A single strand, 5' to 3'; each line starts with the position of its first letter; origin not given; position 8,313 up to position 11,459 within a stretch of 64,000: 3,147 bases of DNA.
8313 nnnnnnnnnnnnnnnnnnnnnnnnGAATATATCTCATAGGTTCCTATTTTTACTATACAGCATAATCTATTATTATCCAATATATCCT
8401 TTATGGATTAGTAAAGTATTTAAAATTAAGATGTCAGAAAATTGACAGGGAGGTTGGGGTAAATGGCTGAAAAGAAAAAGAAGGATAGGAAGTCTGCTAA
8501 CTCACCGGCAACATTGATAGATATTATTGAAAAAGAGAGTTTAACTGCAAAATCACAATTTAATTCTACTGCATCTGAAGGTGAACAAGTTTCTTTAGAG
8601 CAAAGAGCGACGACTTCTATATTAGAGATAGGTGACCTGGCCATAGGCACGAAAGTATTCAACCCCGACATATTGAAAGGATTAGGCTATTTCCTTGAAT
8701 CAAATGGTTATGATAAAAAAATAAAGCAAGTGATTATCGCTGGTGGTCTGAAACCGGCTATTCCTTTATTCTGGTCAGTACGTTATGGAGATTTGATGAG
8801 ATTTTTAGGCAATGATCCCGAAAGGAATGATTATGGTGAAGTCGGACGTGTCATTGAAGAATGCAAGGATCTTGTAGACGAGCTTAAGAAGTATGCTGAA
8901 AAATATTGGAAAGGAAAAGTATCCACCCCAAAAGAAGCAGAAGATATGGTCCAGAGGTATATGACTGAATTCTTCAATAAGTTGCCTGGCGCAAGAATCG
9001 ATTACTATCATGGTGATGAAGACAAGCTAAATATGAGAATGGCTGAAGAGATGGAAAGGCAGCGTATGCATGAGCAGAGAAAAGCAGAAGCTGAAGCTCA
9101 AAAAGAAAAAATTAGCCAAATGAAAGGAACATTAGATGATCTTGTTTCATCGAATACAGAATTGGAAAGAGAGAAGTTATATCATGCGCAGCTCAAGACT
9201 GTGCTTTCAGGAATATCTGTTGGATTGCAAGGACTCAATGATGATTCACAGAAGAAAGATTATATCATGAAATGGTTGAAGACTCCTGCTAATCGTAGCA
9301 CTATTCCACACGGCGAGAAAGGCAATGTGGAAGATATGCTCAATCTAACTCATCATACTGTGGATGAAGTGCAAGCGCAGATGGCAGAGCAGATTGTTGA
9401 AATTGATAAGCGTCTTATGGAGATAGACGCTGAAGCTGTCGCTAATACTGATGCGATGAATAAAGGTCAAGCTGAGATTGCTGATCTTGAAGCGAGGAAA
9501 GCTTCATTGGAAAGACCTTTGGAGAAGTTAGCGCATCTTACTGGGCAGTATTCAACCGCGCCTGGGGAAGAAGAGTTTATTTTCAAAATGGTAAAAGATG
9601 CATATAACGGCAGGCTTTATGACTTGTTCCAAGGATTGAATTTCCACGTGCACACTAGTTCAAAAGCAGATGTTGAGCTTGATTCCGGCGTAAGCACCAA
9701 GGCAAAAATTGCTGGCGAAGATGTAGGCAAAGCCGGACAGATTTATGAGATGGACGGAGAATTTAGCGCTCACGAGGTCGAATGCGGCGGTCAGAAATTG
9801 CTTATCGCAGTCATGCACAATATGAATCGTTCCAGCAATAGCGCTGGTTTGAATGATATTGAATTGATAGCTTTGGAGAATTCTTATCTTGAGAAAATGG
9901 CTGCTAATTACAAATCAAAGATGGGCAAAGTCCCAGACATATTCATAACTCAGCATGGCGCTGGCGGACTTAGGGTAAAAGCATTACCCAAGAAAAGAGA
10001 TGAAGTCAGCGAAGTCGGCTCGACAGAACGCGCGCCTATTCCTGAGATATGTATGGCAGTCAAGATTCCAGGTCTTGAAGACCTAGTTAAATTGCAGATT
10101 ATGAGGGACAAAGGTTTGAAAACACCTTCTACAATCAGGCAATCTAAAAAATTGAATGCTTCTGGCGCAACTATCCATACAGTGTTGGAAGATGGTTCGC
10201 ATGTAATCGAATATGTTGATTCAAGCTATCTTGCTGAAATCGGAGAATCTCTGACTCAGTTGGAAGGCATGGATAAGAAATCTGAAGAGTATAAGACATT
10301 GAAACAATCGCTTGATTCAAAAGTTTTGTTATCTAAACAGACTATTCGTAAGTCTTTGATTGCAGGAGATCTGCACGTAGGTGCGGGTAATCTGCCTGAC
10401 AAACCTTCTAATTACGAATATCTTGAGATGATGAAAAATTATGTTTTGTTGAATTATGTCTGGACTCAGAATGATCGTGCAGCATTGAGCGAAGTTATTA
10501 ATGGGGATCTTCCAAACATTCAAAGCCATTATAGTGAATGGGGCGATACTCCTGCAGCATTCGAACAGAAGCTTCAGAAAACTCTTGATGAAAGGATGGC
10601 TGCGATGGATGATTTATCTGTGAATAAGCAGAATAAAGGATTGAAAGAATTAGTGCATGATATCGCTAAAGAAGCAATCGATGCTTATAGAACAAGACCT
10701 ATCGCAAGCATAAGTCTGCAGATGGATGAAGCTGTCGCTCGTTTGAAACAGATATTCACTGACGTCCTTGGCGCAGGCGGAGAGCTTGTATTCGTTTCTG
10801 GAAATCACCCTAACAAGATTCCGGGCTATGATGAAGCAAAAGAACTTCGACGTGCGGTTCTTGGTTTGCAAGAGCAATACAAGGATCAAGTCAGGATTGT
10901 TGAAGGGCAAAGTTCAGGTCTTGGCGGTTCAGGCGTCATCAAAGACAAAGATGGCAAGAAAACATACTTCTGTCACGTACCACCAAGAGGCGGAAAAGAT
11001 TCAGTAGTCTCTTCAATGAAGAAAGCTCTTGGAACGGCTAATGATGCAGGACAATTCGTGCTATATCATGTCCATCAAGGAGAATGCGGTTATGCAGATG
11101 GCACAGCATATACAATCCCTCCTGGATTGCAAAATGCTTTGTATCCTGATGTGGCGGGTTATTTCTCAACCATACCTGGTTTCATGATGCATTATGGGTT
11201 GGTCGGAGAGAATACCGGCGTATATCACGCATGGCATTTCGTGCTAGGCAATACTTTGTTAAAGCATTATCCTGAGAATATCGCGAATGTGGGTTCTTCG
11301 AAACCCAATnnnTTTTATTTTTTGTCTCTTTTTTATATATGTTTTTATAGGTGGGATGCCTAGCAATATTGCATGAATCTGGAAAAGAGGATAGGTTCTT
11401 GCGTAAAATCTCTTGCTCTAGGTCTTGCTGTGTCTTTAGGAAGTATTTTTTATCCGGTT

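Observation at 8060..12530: RHH repressor with palindromic operator followed by a 949-aa coiled-coil + metallophosphoesterase fusion protein and a secreted protein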

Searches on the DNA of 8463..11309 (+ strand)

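Call 59: search_rna_families(source=L005, start=3500, end=10100, threshold=gathering)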
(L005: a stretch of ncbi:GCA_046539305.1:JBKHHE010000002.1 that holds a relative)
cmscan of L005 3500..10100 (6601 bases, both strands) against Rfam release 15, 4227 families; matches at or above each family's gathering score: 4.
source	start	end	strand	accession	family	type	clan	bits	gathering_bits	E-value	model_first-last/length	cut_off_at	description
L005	6197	9197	+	RF02540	LSU_rRNA_archaea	Gene; rRNA;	CL00112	2506.8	50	0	1-2987/2987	no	Archaeal large subunit ribosomal RNA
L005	4129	5598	+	RF01959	SSU_rRNA_archaea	Gene; rRNA;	CL00111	1484.3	50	0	1-1478/1478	no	Archaeal small subunit ribosomal RNA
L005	9344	9774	+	RF00373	RNaseP_arch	Gene; ribozyme;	CL00002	92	84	3.1e-25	1-288/288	no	Archaeal RNase P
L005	3747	3818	+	RF00005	tRNA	Gene; tRNA;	CL00001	61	29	9.7e-12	1-71/71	no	tRNA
